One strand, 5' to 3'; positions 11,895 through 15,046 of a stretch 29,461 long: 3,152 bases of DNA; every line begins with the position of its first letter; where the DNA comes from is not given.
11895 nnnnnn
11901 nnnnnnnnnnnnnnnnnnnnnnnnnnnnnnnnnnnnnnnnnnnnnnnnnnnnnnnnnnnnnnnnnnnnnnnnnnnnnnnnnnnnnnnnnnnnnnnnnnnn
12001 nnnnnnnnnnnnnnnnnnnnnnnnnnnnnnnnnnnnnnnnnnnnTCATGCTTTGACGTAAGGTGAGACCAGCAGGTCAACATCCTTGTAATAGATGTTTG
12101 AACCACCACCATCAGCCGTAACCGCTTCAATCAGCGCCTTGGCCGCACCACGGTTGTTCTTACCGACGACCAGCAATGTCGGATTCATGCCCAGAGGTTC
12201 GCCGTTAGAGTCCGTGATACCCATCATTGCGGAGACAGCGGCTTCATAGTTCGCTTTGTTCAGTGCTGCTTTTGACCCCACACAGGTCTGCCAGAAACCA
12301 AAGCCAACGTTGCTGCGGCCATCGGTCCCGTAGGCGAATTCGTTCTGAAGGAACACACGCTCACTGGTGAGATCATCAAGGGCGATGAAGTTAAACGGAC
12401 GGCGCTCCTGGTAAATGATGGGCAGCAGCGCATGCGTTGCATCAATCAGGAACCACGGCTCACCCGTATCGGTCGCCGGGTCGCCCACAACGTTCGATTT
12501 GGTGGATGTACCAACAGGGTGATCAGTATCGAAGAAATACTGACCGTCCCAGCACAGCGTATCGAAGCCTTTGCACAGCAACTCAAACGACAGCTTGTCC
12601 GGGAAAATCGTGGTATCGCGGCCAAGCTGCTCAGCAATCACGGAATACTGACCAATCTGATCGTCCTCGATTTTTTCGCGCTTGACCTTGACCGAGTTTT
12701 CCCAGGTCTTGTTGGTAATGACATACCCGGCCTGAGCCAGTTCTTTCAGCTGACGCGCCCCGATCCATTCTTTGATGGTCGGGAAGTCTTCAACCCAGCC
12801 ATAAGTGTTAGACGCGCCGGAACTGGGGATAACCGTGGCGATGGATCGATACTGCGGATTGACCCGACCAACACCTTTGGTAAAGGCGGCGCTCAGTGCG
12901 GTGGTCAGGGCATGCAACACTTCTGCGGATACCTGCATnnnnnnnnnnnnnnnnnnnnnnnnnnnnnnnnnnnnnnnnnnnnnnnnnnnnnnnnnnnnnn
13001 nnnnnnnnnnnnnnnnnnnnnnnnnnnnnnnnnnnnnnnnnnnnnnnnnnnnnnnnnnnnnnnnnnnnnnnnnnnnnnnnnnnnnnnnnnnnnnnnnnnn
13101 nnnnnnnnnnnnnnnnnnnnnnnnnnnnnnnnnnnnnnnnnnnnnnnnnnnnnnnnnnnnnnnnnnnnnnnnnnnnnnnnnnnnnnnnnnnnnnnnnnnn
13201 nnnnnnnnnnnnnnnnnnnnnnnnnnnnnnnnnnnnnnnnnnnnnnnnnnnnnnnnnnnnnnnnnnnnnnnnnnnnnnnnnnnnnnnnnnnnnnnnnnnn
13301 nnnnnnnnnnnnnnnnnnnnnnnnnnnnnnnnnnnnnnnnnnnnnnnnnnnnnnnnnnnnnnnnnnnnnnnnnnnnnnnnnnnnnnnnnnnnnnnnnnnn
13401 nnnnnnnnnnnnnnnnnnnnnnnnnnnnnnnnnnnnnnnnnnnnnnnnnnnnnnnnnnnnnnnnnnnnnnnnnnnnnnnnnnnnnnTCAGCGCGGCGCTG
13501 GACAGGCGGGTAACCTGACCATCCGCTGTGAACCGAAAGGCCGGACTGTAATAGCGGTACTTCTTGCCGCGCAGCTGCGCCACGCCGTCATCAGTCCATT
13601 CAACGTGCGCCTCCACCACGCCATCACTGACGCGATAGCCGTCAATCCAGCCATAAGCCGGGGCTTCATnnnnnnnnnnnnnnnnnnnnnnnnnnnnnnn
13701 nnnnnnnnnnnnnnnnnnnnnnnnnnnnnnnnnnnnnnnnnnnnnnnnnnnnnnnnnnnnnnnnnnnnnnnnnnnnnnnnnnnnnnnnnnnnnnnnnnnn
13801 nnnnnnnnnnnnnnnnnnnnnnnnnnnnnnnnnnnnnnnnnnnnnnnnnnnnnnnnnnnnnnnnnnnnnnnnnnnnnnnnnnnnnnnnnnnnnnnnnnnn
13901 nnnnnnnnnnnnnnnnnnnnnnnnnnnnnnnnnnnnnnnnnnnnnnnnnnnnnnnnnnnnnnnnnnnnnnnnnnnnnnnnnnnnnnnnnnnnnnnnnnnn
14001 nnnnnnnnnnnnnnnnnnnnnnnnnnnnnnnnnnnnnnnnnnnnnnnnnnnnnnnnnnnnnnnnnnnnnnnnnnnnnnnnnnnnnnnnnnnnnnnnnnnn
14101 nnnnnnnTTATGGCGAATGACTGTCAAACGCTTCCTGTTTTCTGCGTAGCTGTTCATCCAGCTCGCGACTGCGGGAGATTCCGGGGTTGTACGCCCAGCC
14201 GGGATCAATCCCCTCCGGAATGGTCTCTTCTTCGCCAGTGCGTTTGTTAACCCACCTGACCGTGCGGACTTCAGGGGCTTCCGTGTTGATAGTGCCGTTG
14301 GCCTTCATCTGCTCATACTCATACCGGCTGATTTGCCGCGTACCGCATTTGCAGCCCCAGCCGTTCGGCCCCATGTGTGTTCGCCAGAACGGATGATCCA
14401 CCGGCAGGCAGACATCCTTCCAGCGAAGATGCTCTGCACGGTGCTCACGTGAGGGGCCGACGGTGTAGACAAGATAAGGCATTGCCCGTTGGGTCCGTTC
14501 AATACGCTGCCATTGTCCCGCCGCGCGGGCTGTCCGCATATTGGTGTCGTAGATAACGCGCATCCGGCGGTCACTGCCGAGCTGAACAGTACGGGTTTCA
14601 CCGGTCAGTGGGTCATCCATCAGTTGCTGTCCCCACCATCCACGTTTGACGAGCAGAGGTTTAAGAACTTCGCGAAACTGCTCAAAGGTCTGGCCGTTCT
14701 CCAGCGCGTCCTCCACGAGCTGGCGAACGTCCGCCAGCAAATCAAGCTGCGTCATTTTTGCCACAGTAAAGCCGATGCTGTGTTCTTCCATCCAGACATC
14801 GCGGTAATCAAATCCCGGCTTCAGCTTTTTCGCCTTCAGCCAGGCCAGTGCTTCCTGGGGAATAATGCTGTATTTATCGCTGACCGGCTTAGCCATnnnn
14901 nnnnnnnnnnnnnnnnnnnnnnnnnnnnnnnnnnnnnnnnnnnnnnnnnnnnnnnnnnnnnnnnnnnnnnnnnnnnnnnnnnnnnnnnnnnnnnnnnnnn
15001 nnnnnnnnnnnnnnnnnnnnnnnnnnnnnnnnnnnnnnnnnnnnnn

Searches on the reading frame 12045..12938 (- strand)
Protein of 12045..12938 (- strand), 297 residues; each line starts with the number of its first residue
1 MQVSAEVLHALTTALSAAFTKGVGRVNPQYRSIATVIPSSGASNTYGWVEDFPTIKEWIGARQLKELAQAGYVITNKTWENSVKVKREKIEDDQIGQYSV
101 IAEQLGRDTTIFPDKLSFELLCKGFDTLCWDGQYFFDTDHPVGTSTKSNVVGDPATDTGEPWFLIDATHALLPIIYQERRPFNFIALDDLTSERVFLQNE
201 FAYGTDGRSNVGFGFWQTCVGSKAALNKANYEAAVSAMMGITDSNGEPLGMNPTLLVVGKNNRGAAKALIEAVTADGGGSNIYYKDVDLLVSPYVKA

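Call 4: search_protein_families(library=pfam, proteins=[window:12045-12938:-], max_evalue=0.01)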
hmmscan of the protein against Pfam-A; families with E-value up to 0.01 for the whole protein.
window:12045-12938:- (297 aa): 2 families
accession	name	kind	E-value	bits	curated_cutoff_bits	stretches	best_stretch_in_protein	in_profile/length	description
PF10124.15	Mu-like_gpT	-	2.1e-109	365.8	20.1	1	8-295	1-289/289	Mu-like prophage major head subunit gpT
PF25209.1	Phage_capsid_4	-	5.9e-06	27.2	27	1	18-296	14-197/262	Phage capsid protein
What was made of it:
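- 12045..12938 (-): Major head protein gene (Mu T equivalent). PF10124 E=2.1e-109 (call 4).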

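Call 28: find_related_loci(query=A2, collection=viral_contigs, flank=8000)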
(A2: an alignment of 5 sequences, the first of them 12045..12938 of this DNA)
Query A2 (297 aa) in viral_contigs; peptide patterns used: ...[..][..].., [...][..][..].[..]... (x = any residue, [..] = any of these).
600 stretches matched a pattern (row limit reached: there are more); 585 encode a relative of the query (tblastn E <= 1e-3); the best 80 are kept; 80 distinct loci.
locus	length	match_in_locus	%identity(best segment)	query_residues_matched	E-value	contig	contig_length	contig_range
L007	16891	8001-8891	100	1-297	0e+0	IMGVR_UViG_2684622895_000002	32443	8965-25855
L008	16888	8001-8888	98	1-296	0e+0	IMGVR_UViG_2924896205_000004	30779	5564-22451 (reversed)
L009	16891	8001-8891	96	1-297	0e+0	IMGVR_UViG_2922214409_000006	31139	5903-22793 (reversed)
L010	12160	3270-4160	95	1-297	0e+0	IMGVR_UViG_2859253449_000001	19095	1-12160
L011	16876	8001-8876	66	4-295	5e-133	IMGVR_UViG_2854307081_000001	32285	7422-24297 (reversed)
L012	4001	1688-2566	66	2-295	1e-135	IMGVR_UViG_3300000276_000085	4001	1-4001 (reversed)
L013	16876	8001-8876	65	4-295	2e-131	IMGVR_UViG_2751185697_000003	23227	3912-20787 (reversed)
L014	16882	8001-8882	65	2-295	3e-131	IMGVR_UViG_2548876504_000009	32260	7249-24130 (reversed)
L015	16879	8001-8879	63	3-295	6e-129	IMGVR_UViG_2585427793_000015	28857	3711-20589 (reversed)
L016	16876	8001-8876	64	4-295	2e-128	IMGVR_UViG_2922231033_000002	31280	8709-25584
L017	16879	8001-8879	62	3-295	5e-127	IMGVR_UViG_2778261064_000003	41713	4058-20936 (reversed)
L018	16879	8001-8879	62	3-295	5e-127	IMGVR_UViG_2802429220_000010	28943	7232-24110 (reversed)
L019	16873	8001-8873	64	4-295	2e-127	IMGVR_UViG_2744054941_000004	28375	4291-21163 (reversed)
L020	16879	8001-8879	63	3-295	1e-126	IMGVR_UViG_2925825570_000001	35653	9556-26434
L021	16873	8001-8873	64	4-295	2e-126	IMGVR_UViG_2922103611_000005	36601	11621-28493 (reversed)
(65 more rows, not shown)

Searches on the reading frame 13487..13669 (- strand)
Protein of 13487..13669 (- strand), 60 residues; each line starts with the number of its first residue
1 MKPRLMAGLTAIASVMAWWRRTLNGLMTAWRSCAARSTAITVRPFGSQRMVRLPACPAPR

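Call 4: search_protein_families(library=pfam, proteins=[window:13487-13669:-], max_evalue=0.01)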
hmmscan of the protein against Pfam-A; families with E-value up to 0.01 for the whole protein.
window:13487-13669:- (60 aa): 1 family
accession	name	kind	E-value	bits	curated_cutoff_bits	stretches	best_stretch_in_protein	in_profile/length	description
PF10940.13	SpeFL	-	0.0071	16.6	25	1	14-35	4-25/40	Leader peptide SpeFL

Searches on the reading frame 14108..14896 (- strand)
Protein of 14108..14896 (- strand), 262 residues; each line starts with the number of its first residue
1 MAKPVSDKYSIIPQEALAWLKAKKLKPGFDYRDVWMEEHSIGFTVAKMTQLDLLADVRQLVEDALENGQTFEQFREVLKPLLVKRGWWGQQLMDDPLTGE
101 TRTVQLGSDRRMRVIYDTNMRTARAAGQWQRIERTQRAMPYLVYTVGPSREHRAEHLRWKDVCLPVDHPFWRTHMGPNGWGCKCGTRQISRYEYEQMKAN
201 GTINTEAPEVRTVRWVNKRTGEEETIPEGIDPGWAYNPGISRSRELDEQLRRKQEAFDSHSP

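Call 4: search_protein_families(library=pfam, proteins=[window:14108-14896:-], max_evalue=0.01)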
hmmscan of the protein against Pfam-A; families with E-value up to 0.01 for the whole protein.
window:14108-14896:- (262 aa): 1 family
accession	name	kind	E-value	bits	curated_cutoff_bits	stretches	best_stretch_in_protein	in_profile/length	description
PF04233.19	Phage_Mu_F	-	8.5e-13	49.5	29.6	1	56-185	2-110/112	Phage Mu protein F like protein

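Call 6: search_protein_families(library=phrogs, proteins=[window:14108-14896:-], max_evalue=0.001)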
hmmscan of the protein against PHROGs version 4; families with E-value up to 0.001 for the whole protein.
window:14108-14896:- (262 aa): 5 families
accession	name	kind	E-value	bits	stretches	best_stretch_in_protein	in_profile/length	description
phrog_220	-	head and packaging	9e-87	293.3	1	7-258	896-1130/1338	minor head protein and DNA pilot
phrog_28631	-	unknown function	5.5e-27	95.6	1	12-248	32-250/550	-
phrog_19194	-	unknown function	1.3e-16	61.3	1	107-202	118-213/438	-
phrog_23416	-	unknown function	6.5e-15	55.9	1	112-199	100-187/459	-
phrog_35074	-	unknown function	2.1e-14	53.5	1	109-190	551-632/890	-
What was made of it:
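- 14108..14896 (-): Short Mu F-like minor head protein gene (262 aa, against 439 aa in Mu). PF04233 E=8.5e-13 (call 4); phrog_220 E=9e-87 (call 6).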
